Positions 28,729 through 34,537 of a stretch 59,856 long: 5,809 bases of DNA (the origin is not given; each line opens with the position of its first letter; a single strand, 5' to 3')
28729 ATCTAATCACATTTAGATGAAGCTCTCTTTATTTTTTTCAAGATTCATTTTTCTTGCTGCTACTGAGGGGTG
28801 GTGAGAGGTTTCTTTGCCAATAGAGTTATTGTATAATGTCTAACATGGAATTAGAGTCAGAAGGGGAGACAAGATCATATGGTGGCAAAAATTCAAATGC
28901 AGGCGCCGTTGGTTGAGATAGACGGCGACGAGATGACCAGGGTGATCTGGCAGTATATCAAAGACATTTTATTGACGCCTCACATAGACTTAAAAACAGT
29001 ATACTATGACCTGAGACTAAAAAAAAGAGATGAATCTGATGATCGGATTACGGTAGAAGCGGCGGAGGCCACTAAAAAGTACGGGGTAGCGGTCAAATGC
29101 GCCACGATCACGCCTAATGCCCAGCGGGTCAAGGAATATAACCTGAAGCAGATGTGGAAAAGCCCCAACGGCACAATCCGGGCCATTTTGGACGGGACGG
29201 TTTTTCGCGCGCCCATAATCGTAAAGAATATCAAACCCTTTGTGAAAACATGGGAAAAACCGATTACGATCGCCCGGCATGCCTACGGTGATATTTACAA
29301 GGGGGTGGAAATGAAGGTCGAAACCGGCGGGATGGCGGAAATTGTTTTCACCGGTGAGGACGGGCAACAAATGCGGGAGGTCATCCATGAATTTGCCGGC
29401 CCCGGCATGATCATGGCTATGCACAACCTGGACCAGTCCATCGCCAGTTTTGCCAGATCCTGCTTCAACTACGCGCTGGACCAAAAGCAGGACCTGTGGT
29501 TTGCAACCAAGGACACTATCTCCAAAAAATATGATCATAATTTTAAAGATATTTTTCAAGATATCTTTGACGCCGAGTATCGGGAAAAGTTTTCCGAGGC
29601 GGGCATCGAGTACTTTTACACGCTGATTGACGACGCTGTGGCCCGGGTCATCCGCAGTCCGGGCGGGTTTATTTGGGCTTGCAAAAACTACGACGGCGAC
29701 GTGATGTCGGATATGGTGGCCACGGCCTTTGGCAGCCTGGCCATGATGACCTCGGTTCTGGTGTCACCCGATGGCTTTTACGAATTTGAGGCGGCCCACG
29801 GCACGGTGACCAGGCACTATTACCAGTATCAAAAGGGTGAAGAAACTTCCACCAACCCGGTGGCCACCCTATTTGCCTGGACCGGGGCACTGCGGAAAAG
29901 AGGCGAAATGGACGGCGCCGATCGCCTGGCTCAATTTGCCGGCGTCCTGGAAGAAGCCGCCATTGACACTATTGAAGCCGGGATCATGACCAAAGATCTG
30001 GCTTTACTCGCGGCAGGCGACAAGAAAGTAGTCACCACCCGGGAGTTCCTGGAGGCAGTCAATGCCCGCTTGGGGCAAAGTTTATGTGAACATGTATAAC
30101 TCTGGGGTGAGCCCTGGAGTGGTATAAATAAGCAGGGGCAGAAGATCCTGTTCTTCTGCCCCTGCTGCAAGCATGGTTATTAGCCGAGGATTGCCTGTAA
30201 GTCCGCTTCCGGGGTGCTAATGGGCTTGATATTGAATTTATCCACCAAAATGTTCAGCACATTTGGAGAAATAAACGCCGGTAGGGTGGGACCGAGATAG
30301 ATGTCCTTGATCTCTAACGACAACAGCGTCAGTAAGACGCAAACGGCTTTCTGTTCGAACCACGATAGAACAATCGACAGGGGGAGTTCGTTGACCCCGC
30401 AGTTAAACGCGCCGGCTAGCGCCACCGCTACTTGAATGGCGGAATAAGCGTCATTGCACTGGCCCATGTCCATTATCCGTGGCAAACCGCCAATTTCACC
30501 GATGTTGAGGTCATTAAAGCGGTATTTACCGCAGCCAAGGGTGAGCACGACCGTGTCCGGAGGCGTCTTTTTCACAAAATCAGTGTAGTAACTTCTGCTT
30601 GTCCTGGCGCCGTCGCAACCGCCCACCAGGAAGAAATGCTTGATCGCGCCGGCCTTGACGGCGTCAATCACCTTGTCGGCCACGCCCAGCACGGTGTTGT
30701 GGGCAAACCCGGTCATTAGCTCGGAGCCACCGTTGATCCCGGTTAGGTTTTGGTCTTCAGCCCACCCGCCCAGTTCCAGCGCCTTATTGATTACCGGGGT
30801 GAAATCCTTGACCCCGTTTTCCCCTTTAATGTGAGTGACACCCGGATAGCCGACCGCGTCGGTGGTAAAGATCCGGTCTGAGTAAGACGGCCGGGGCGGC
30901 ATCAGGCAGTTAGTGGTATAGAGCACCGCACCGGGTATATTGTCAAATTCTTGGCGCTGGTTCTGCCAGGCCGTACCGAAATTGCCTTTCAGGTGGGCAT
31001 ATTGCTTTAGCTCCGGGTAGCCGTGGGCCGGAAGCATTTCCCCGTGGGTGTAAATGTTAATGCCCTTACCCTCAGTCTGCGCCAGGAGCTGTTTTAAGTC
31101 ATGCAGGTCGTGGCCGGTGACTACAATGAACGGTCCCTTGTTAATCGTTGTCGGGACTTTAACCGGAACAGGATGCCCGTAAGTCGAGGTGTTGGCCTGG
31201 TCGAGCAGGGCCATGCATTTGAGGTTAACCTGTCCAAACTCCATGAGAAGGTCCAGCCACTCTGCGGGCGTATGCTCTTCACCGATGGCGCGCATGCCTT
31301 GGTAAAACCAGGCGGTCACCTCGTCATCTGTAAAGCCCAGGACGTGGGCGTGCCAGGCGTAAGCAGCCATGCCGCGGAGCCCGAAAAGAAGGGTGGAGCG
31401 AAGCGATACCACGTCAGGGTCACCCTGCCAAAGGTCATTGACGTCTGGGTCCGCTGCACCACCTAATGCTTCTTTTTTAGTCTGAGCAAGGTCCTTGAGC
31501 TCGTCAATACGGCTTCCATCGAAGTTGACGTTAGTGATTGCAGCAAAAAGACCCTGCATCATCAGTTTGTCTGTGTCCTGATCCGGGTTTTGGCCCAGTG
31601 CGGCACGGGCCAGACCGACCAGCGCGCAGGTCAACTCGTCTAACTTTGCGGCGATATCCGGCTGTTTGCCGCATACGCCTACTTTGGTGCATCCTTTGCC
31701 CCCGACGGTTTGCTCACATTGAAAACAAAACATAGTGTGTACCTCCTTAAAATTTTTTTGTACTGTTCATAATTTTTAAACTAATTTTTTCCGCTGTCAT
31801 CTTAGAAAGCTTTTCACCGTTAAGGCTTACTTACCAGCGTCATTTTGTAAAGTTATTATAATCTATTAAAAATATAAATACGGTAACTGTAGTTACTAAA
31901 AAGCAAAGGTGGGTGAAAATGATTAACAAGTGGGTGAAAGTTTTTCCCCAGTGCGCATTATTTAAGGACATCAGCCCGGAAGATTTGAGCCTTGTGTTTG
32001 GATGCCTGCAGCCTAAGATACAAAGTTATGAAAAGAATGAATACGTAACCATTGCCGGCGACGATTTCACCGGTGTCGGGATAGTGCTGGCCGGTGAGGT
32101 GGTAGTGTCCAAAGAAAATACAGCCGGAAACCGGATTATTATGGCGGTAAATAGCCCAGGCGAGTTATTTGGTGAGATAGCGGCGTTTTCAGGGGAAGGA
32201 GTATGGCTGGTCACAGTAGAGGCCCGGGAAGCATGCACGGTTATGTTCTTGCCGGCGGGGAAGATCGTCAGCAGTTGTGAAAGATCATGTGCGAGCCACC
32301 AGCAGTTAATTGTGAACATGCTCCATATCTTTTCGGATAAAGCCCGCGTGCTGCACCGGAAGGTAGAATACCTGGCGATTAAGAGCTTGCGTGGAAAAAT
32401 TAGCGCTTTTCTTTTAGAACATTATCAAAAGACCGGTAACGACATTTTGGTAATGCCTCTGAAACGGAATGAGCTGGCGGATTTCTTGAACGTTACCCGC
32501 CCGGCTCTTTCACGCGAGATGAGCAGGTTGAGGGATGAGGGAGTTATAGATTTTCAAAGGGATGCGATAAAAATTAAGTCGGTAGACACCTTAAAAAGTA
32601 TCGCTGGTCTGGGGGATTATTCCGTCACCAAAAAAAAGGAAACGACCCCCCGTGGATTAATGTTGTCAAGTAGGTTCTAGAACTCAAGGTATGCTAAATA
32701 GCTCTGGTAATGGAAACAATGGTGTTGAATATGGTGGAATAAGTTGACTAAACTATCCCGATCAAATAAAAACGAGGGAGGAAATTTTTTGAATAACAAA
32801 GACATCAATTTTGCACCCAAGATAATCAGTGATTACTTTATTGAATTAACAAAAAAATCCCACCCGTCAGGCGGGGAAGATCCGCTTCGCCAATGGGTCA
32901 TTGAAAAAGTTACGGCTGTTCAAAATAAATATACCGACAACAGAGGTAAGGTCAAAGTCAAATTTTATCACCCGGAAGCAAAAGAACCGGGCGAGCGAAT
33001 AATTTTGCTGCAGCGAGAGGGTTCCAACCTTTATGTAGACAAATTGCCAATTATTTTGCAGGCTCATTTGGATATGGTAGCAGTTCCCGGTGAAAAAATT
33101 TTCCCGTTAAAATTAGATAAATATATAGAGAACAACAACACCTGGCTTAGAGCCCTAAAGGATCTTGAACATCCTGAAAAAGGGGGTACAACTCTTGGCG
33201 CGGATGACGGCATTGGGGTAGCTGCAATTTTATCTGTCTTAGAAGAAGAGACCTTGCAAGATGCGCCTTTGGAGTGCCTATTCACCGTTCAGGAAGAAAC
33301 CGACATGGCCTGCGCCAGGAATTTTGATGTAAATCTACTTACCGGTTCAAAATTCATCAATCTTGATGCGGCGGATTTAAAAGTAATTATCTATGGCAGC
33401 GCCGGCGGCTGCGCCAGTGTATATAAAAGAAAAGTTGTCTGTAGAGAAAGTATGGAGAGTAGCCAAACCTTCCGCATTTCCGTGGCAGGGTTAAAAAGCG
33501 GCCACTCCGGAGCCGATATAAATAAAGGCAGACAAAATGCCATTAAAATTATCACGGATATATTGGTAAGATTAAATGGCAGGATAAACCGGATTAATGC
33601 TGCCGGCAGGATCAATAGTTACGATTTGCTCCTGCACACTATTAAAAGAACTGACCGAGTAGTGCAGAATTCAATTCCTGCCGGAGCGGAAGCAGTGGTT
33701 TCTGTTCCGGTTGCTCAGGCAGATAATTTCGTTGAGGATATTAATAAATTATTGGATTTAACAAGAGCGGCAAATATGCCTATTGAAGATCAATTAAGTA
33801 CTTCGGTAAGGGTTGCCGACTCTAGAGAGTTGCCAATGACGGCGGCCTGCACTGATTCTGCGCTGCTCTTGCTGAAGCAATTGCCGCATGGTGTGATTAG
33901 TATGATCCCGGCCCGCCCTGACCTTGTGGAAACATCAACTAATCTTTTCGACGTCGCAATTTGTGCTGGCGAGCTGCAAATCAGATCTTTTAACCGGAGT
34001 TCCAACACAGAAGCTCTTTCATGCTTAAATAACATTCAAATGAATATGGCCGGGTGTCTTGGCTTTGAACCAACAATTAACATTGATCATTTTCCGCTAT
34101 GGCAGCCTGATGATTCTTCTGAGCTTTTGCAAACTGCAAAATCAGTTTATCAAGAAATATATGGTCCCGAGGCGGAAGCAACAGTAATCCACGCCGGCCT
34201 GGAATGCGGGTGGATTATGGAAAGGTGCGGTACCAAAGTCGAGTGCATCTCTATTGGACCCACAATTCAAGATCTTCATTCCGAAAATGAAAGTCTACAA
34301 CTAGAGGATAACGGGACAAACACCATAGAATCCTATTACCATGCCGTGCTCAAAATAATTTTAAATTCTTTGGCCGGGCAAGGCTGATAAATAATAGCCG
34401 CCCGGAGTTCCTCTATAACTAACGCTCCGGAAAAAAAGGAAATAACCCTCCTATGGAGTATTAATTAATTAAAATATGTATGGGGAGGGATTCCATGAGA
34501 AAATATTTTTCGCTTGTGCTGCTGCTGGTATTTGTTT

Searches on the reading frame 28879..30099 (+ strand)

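Call 19: search_protein_families(library=pfam, proteins=[window:28879-30099:+], max_evalue=0.0001)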
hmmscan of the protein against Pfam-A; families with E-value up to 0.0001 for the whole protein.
window:28879-30099:+ (406 aa): 1 family
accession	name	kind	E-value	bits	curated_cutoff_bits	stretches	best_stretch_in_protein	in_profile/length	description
PF00180.25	Iso_dh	-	2.3e-56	192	27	1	12-394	7-348/348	Isocitrate/isopropylmalate dehydrogenase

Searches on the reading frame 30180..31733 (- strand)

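Call 19: search_protein_families(library=pfam, proteins=[window:30180-31733:-], max_evalue=0.0001)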
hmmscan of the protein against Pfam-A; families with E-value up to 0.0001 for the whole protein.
window:30180-31733:- (517 aa): 1 family
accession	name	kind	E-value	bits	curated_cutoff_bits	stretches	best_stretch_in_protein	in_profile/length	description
PF03063.25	Prismane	-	8.7e-159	529.9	27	1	1-513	1-513/513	Prismane/CO dehydrogenase family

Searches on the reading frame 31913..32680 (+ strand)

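Call 19: search_protein_families(library=pfam, proteins=[window:31913-32680:+], max_evalue=0.0001)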
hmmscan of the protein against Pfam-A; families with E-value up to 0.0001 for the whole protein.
window:31913-32680:+ (255 aa): 2 families
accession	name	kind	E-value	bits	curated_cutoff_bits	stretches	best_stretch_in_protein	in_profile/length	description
PF00027.35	cNMP_binding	-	3.3e-15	56.3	27.5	1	37-123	2-87/89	Cyclic nucleotide-binding domain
PF13545.12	HTH_Crp_2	-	2e-14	53.7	27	1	162-229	2-69/70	Crp-like helix-turn-helix domain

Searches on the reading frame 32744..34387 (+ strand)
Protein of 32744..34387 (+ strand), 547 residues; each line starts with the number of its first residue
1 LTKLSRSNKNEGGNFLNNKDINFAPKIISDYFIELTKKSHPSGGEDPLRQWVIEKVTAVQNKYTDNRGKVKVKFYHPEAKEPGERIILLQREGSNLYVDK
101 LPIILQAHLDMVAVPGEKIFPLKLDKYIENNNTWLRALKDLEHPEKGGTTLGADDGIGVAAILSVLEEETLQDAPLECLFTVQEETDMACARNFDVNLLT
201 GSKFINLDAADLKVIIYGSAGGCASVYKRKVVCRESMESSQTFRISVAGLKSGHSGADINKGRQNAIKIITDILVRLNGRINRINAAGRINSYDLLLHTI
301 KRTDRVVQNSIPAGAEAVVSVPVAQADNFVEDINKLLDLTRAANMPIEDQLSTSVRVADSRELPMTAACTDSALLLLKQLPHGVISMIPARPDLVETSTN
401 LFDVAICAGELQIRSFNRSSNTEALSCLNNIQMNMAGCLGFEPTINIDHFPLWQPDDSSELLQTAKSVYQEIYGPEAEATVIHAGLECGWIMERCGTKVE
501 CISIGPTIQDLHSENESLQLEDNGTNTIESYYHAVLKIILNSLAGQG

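Call 19: search_protein_families(library=pfam, proteins=[window:32744-34387:+], max_evalue=0.0001)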
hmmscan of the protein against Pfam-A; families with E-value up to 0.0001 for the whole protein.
window:32744-34387:+ (547 aa): 1 family
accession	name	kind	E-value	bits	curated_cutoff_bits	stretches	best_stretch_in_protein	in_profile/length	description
PF01546.33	Peptidase_M20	-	4.6e-07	30.4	24.6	1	154-536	35-205/206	Peptidase family M20/M25/M40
